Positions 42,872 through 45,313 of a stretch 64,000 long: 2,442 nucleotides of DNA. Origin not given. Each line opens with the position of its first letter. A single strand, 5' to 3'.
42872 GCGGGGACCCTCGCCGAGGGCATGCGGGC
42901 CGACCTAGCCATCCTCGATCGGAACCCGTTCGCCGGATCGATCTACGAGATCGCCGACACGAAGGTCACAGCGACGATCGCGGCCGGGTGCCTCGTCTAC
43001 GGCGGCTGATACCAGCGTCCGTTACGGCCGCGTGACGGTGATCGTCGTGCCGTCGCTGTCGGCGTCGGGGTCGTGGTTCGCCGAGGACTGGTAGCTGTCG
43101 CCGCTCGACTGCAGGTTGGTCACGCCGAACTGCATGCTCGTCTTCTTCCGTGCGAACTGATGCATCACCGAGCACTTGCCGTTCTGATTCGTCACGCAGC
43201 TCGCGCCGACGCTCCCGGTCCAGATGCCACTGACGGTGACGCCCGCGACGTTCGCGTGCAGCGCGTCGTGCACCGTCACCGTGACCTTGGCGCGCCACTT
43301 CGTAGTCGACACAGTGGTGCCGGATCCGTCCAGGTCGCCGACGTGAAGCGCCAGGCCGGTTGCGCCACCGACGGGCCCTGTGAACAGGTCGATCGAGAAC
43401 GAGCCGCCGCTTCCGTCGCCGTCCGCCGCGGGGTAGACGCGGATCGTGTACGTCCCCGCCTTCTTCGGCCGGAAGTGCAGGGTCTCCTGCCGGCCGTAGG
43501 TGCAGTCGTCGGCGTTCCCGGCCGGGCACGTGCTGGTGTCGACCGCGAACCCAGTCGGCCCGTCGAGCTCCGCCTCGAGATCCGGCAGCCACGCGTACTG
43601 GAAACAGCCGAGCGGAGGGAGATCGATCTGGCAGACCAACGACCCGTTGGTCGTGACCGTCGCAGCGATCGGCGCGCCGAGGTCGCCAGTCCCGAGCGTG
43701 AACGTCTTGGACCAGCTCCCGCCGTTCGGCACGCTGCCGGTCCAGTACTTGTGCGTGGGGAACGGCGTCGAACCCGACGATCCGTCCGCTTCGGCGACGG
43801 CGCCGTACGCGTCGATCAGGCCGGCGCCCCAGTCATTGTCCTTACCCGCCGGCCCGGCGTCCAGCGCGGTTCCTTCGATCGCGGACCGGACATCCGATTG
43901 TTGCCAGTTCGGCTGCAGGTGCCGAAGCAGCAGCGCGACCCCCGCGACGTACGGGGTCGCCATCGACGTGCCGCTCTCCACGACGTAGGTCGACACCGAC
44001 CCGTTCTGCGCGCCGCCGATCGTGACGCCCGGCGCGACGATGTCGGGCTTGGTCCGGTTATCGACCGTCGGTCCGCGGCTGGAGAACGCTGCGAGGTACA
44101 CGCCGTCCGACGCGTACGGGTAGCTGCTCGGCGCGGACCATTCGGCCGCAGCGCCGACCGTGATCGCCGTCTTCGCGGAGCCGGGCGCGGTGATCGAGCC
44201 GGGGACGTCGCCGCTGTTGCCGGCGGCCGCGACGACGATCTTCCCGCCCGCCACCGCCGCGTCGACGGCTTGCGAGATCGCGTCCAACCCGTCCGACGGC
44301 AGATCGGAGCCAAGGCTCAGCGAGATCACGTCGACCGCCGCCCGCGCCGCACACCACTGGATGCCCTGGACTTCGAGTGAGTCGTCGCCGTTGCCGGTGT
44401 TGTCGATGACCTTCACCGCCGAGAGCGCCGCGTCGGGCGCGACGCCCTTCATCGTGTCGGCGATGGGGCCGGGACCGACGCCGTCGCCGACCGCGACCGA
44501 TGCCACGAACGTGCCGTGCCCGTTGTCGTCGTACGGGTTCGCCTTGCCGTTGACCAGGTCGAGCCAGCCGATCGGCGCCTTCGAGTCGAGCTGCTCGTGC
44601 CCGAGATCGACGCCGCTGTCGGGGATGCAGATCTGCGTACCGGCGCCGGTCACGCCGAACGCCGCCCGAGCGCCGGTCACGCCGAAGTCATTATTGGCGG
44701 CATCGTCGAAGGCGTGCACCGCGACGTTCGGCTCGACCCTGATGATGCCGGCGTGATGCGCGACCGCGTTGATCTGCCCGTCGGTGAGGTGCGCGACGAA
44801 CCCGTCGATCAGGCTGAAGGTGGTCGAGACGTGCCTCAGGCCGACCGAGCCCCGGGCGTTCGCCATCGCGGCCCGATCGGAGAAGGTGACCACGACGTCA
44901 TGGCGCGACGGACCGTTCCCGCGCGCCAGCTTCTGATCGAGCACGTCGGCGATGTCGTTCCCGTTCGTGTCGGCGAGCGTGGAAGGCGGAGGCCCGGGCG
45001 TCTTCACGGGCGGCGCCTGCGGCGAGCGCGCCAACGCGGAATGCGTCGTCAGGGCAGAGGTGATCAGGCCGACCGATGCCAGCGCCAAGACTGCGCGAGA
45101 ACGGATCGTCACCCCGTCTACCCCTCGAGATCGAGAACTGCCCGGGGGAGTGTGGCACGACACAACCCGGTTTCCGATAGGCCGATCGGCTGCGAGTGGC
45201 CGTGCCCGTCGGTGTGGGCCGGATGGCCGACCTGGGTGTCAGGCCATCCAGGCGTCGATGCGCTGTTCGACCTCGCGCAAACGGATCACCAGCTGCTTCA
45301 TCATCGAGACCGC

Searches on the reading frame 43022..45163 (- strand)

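Call 13: search_protein_families(library=pfam, proteins=[window:43022-45163:-], max_evalue=0.01)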
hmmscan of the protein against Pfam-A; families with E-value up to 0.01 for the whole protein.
window:43022-45163:- (713 aa): 2 families
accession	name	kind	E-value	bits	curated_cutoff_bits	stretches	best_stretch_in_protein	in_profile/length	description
PF00082.27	Peptidase_S8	-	7.8e-50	170.2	21.8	1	173-448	1-288/288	Subtilase family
PF05922.21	Inhibitor_I9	-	0.00044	21.3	21.2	1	118-150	48-80/82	Peptidase inhibitor I9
